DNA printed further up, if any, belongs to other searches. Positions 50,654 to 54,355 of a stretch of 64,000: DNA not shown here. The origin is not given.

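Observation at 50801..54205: Giant secreted CBM-CBM-DUF4838-like protein embedded in a Wzy-type polysaccharide operon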

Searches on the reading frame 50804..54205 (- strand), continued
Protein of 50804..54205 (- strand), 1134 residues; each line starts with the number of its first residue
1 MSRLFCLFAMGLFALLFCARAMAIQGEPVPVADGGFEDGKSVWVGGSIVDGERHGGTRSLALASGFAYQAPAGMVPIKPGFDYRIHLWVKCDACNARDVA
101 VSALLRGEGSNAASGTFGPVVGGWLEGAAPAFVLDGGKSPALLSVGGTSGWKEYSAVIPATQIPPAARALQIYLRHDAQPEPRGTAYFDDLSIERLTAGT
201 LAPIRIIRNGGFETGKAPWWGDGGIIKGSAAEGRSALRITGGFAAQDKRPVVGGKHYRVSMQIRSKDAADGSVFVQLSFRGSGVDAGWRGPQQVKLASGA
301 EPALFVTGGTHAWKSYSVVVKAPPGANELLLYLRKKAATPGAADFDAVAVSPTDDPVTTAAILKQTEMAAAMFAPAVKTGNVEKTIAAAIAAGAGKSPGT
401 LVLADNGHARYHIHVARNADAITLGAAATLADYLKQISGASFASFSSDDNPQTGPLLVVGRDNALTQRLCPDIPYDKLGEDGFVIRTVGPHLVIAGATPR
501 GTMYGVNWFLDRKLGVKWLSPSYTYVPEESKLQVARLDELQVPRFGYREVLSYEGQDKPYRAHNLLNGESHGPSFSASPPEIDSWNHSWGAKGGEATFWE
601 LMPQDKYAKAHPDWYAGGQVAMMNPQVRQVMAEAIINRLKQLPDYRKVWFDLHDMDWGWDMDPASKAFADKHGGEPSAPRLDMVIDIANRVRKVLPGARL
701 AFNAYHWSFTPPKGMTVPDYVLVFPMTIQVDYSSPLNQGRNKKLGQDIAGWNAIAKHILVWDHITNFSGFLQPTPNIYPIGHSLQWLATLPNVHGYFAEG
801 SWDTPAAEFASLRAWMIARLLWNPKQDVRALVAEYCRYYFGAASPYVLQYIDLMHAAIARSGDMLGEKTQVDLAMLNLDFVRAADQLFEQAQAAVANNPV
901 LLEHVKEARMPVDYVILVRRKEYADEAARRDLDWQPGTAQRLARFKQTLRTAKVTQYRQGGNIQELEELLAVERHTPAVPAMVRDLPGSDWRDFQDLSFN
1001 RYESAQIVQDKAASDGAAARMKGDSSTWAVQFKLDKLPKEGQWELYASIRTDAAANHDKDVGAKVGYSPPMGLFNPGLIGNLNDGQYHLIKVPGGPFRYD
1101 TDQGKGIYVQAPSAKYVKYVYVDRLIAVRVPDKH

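Call 20: find_encoding_contigs(protein=P0024, flank=10000, max_places=1)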
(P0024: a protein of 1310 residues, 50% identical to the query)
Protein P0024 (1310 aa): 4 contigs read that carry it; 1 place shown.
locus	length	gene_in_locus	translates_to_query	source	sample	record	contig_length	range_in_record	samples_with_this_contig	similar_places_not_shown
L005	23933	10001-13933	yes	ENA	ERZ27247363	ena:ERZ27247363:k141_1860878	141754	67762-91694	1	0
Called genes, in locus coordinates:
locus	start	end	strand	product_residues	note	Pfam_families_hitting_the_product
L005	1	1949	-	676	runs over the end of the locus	PF00890:FAD_binding_2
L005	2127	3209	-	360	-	PF00814:TsaD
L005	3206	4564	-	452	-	PF22694:CtpB_N-like, PF13180:PDZ_2, PF17820:PDZ_6, PF03572:Peptidase_S41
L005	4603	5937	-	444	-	PF00587:tRNA-synt_2b, PF03129:HGTP_anticodon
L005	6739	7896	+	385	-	PF00392:GntR, PF00532:Peripla_BP_1, PF13407:Peripla_BP_4, PF13377:Peripla_BP_3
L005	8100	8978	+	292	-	PF13385:Laminin_G_3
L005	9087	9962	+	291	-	PF07963:N_methyl (weak), PF07596:SBP_bac_10 (faint)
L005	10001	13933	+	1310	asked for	PF02018:CBM_4_9, PF03648:Glyco_hydro_67N (weak), PF16126:DUF4838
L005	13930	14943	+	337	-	-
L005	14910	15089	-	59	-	-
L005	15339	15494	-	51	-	-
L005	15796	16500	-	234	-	-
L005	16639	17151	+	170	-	PF13592:HTH_33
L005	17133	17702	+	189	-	PF13358:DDE_3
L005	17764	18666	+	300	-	PF14294:DUF4372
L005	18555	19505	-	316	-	PF12833:HTH_18, PF00165:HTH_AraC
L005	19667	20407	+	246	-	PF06283:ThuA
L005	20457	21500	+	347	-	PF01408:GFO_IDH_MocA, PF22725:GFO_IDH_MocA_C3, PF02894:GFO_IDH_MocA_C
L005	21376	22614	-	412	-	PF12146:Hydrolase_4, PF00561:Abhydrolase_1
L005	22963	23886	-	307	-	PF02899:Phage_int_SAM_1, PF13495:Phage_int_SAM_4, PF00589:Phage_integrase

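Call 21: find_encoding_contigs(protein=P0036, flank=10000, max_places=1)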
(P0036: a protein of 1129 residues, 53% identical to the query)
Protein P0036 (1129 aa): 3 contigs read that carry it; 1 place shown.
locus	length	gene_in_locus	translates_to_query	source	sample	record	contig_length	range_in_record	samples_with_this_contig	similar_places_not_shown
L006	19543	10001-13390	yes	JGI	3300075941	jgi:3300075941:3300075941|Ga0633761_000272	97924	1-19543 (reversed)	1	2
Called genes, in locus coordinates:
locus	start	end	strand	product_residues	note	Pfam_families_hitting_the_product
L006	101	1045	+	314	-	PF02311:AraC_binding, PF00165:HTH_AraC (faint), PF12833:HTH_18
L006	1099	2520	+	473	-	PF03747:ADP_ribosyl_GH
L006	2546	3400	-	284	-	PF12833:HTH_18, PF00165:HTH_AraC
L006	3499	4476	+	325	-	PF16912:Glu_dehyd_C (weak), PF00107:ADH_zinc_N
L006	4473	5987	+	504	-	PF06283:ThuA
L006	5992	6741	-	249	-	PF07963:N_methyl (weak)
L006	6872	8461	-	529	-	PF13229:Beta_helix (faint)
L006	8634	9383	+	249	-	PF07963:N_methyl (weak)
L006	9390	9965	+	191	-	-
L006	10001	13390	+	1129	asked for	PF02018:CBM_4_9 (faint), PF03648:Glyco_hydro_67N (weak), PF16126:DUF4838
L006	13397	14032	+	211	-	PF07963:N_methyl (weak)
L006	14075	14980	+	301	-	PF02311:AraC_binding (weak), PF00165:HTH_AraC (weak), PF12833:HTH_18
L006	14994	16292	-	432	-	PF22842:Pel9A-like_beta_helix (faint), PF13229:Beta_helix (faint)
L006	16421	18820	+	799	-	-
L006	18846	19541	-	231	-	?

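Call 23: find_encoding_contigs(protein=P0056, flank=10000, max_places=1)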
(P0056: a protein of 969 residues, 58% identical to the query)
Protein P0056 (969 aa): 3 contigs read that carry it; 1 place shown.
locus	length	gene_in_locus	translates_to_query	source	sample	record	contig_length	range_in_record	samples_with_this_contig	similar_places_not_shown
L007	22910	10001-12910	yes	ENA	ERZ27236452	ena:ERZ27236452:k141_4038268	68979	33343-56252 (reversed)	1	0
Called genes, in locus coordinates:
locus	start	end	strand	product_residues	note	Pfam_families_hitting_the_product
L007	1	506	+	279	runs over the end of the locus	-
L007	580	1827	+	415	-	PF01943:Polysacc_synt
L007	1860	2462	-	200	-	PF00132:Hexapep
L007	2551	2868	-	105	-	-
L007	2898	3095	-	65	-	-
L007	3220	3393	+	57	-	-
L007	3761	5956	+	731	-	PF02706:Wzz, PF23607:WZC_N, PF13807:GNVR, PF01656:CbiA (weak), PF10609:ParA (weak), PF13614:AAA_31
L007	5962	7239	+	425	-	-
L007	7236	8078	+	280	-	PF00535:Glycos_transf_2, PF10111:Glyco_tranf_2_2 (weak), PF13641:Glyco_tranf_2_3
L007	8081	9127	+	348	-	PF13439:Glyco_transf_4, PF13579:Glyco_trans_4_4, PF20706:GT4-conflict (weak), PF00534:Glycos_transf_1, PF13692:Glyco_trans_1_4, PF13524:Glyco_trans_1_2 (weak)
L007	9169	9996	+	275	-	PF00535:Glycos_transf_2, PF13641:Glyco_tranf_2_3, PF13632:Glyco_trans_2_3 (weak)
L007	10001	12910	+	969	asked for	PF03648:Glyco_hydro_67N (weak), PF16126:DUF4838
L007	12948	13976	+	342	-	PF00534:Glycos_transf_1 (faint), PF13692:Glyco_trans_1_4, PF13524:Glyco_trans_1_2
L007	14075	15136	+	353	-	PF01073:3Beta_HSD, PF01370:Epimerase, PF02719:Polysacc_synt_2, PF04321:RmlD_sub_bind, PF16363:GDP_Man_Dehyd, PF07993:NAD_binding_4 (weak)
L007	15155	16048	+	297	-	PF00483:NTP_transferase, PF12804:NTP_transf_3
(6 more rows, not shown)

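Call 24: find_encoding_contigs(protein=P0006, flank=10000, max_places=1)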
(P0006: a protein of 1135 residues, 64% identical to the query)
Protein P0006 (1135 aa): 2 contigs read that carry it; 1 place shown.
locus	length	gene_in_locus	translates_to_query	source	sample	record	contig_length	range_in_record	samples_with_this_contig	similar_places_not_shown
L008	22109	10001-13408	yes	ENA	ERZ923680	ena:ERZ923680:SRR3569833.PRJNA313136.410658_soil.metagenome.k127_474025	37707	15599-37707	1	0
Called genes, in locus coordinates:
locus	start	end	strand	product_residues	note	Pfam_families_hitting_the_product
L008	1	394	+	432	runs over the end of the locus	PF01943:Polysacc_synt, PF13440:Polysacc_synt_3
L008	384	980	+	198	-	PF00132:Hexapep (faint)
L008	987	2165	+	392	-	PF04230:PS_pyruv_trans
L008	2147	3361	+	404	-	PF04422:FrhB_FdhB_N, PF04432:FrhB_FdhB_C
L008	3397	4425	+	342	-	PF00535:Glycos_transf_2 (weak), PF13641:Glyco_tranf_2_3 (faint), PF00535:Glycos_transf_2 (weak)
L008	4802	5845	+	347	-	PF13439:Glyco_transf_4 (weak), PF13692:Glyco_trans_1_4 (weak), PF13524:Glyco_trans_1_2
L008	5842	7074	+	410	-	-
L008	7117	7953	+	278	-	PF00535:Glycos_transf_2, PF10111:Glyco_tranf_2_2 (weak), PF13641:Glyco_tranf_2_3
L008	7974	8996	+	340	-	PF13439:Glyco_transf_4, PF13579:Glyco_trans_4_4, PF00534:Glycos_transf_1, PF13692:Glyco_trans_1_4, PF20706:GT4-conflict (weak), PF13524:Glyco_trans_1_2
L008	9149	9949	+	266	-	PF00535:Glycos_transf_2, PF13641:Glyco_tranf_2_3, PF10111:Glyco_tranf_2_2 (weak), PF13632:Glyco_trans_2_3 (faint), PF02709:Glyco_transf_7C (faint)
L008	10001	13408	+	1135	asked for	PF03648:Glyco_hydro_67N (weak), PF16126:DUF4838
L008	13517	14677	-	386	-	-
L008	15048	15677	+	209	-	PF00216:Bac_DNA_binding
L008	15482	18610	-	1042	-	PF00330:Aconitase, PF00694:Aconitase_C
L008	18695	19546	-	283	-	PF00106:adh_short, PF08659:KR, PF13460:NAD_binding_10 (weak), PF13561:adh_short_C2, PF08643:DUF1776 (faint)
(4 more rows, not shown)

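Call 25: find_encoding_contigs(protein=P0073, flank=10000, max_places=1)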
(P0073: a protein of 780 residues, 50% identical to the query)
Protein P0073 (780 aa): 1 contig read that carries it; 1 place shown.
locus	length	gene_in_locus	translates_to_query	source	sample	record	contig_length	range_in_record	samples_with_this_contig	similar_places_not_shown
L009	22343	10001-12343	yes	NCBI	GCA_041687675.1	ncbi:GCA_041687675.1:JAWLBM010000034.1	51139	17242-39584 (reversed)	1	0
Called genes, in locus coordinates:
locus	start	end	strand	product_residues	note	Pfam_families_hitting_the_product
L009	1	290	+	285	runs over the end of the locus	PF00753:Lactamase_B, PF17778:WHD_BLACT (weak)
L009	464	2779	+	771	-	PF02706:Wzz, PF13807:GNVR, PF01656:CbiA, PF13614:AAA_31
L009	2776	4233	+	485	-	PF04932:Wzy_C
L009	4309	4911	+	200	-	PF06035:Peptidase_C93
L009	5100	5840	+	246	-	-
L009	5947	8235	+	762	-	PF13807:GNVR, PF01656:CbiA (weak), PF13614:AAA_31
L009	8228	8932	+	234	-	-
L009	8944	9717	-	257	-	PF03372:Exo_endo_phos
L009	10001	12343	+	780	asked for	PF16126:DUF4838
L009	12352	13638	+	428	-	-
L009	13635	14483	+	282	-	PF00535:Glycos_transf_2, PF10111:Glyco_tranf_2_2 (faint), PF13641:Glyco_tranf_2_3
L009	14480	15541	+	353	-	PF13579:Glyco_trans_4_4, PF13439:Glyco_transf_4, PF00534:Glycos_transf_1, PF13692:Glyco_trans_1_4, PF13524:Glyco_trans_1_2 (weak)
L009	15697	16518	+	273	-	PF00535:Glycos_transf_2, PF13641:Glyco_tranf_2_3, PF13632:Glyco_trans_2_3 (weak)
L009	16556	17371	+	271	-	-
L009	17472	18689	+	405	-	PF13439:Glyco_transf_4 (faint), PF13579:Glyco_trans_4_4 (weak), PF13692:Glyco_trans_1_4, PF00534:Glycos_transf_1 (weak), PF13524:Glyco_trans_1_2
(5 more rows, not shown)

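Call 31: predict_structure(alignment_id=A1)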
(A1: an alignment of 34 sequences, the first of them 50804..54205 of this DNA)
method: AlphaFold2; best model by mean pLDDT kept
length: 1134 residues; sequences in the alignment: 34
mean_pLDDT: 91.1   pTM: 0.82
mean pLDDT of the five models: 91.1, 90.2, 89.3, 88.9, 88.7
residues with pLDDT >= 90: 852; 70-90: 230; 50-70: 36; < 50: 16
segments of 3 or more residues with pLDDT < 50: 1-6, 17-22
pLDDT, mean of each block of 10 residues (from residue 1): 48 50 71 83 86 85 93 90 94 92 89 82 83 76 91 92 88 92 93 87 74 85 88 91 90 92 96 96 84 86 94 96 89 95 96 92 92 81 90 93 95 95 97 97 91 94 94 94 97 97 98 98 96 96 96 93 94 68 91 87 89 77 93 94 89 68 89 92 97 97 85 97 90 94 95 97 93 96 98 96 93 98 98 98 98 98 92 96 98 98 97 97 96 94 97 94 95 94 93 95 93 97 91 93 97 95 91 91 96 94 89 95 97 63
secondary structure, 60 per line:
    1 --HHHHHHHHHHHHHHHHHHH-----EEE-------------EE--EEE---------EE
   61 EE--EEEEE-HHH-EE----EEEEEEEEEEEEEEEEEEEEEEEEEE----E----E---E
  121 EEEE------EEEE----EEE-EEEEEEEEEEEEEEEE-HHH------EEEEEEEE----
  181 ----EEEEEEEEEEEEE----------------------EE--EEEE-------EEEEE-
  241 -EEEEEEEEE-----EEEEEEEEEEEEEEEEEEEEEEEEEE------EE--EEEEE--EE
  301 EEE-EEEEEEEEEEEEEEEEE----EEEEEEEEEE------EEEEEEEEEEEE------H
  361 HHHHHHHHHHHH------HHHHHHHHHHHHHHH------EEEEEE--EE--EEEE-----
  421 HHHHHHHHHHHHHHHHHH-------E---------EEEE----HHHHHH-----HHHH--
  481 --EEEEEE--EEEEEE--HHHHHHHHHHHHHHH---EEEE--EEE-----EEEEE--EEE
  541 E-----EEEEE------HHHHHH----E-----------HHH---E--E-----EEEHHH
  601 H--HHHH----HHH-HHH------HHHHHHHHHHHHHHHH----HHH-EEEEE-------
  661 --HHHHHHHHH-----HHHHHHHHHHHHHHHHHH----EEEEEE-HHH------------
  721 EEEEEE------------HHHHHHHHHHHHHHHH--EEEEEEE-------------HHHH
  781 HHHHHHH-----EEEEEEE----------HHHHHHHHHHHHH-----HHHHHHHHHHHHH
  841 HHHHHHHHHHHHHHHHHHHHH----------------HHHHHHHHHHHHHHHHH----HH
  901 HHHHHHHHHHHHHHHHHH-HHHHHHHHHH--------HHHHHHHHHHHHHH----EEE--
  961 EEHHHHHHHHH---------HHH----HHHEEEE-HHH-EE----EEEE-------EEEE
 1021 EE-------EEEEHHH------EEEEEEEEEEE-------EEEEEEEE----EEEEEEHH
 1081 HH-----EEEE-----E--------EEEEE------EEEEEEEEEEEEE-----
elements in order (helices of 4 or more, strands of 3 or more residues): H3-21 E27-29 E47-49 E59-62 E65-69 E81-106 E120-124 E131-134 E139-141 E143-158 E169-176 E185-197 E224-227 E235-239 E242-250 E256-281 E292-296 E299-303 E305-321 E326-335 E342-353 H360-372 H379-393 E400-405 E412-415 H421-438 E456-459 H464-469 H475-478 E483-488 E491-496 H499-513 E517-520 E523-525 E531-535 E538-541 E547-551 H558-563 E595-597 H598-601 H604-607 H625-640 E649-653 H663-671 H677-694 E699-704 E721-726 H739-754 E757-763 H777-787 E793-799 H810-822 H828-861 H878-894 H899-918 H920-929 H938-951 E956-958 H963-971 E991-994 E1006-1009 E1017-1022 E1030-1033 E1043-1053 E1061-1068 E1073-1078 H1079-1082 E1088-1091 E1106-1110 E1117-1129

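Call 33: fold_search(model_id=the predicted structure, library=pdb)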
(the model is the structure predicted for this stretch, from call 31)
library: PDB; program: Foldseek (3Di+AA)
matches with E <= 10: 1240; with E <= 0.001: 231
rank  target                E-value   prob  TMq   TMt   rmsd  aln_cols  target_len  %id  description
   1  4c91_A                1.6e-21  1.00  0.31  0.42  21.3       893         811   12  Evidence that GH115 alpha-glucuronidase activity is dependent on conformational flexibility (released 2013-11-13)
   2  4c90_B                2.7e-21  1.00  0.33  0.43  22.0       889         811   12  Evidence that GH115 alpha-glucuronidase activity is dependent on conformational flexibility (released 2013-11-13)
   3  4c91_B                6.1e-21  1.00  0.31  0.41  22.2       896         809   12  Evidence that GH115 alpha-glucuronidase activity is dependent on conformational flexibility (released 2013-11-13)
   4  4c90_A                7.2e-21  1.00  0.33  0.43  21.3       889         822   12  Evidence that GH115 alpha-glucuronidase activity is dependent on conformational flexibility (released 2013-11-13)
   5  7pxq                  9.4e-21  1.00  0.34  0.44  21.7       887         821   11  GH115 alpha-1,2-glucuronidase D303A (released 2022-01-19)
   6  7pug_A                2.4e-20  1.00  0.33  0.43  21.3       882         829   12  GH115 alpha-1,2-glucuronidase in complex with xylopentaose (released 2022-01-19)
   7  5by3                  2.8e-17  1.00  0.35  0.48  16.1       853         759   12  A novel family GH115 4-O-Methyl-alpha-glucuronidase, BtGH115A, with specificity for decorated arabinogalactans (released 2015-07-22)
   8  2v5d                  2.3e-15  1.00  0.26  0.38  19.7       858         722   13  Structure of a Family 84 Glycoside Hydrolase and a Family 32 Carbohydrate-Binding Module in Tandem from Clostridium perf (released 2009-01-27)
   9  4zmh_A                9.3e-15  1.00  0.31  0.36  18.0      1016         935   12  Crystal structure of a five-domain GH115 alpha-Glucuronidase from the Marine Bacterium Saccharophagus degradans 2-40T (released 2016-05-04)
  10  4zmh_B                5.9e-14  1.00  0.31  0.36  17.9      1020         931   11  Crystal structure of a five-domain GH115 alpha-Glucuronidase from the Marine Bacterium Saccharophagus degradans 2-40T (released 2016-05-04)
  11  6nps_B                1.1e-12  1.00  0.31  0.36  17.1      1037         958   10  Crystal structure of GH115 enzyme AxyAgu115A from Amphibacillus xylanus (released 2020-07-15)
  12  2cbi_A                1.6e-12  1.00  0.28  0.49  10.1       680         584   13  Structure of the Clostridium perfringens NagJ family 84 glycoside hydrolase, a homologue of human O-GlcNAcase (released 2006-02-13)
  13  6nps_A                1.8e-12  1.00  0.32  0.37  16.9      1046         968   10  Crystal structure of GH115 enzyme AxyAgu115A from Amphibacillus xylanus (released 2020-07-15)
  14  2wb5_A                2.2e-12  1.00  0.27  0.47  11.9       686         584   13  GlcNAcstatins are nanomolar inhibitors of human O-GlcNAcase inducing cellular hyper-O-GlcNAcylation (released 2009-03-31)
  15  2cbj_A                2.4e-12  1.00  0.29  0.50   9.6       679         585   13  Structure of the Clostridium perfringens NagJ family 84 glycoside hydrolase, a homologue of human O-GlcNAcase in compl (released 2006-02-13)
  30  4xup_F                4.4e-11  1.00  0.11  0.34  20.1       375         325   12  Structure of the N-terminal CBM22-1-CBM22-2 tandem domain from Paenibacillus barcinonensis Xyn10C (released 2015-06-03)
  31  4xup_D                5.2e-11  1.00  0.13  0.37  12.0       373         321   12  Structure of the N-terminal CBM22-1-CBM22-2 tandem domain from Paenibacillus barcinonensis Xyn10C (released 2015-06-03)
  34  4xup_A                7.2e-11  1.00  0.12  0.35  15.4       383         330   13  Structure of the N-terminal CBM22-1-CBM22-2 tandem domain from Paenibacillus barcinonensis Xyn10C (released 2015-06-03)
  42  4xup_B                1.8e-10  1.00  0.11  0.34  17.4       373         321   12  Structure of the N-terminal CBM22-1-CBM22-2 tandem domain from Paenibacillus barcinonensis Xyn10C (released 2015-06-03)
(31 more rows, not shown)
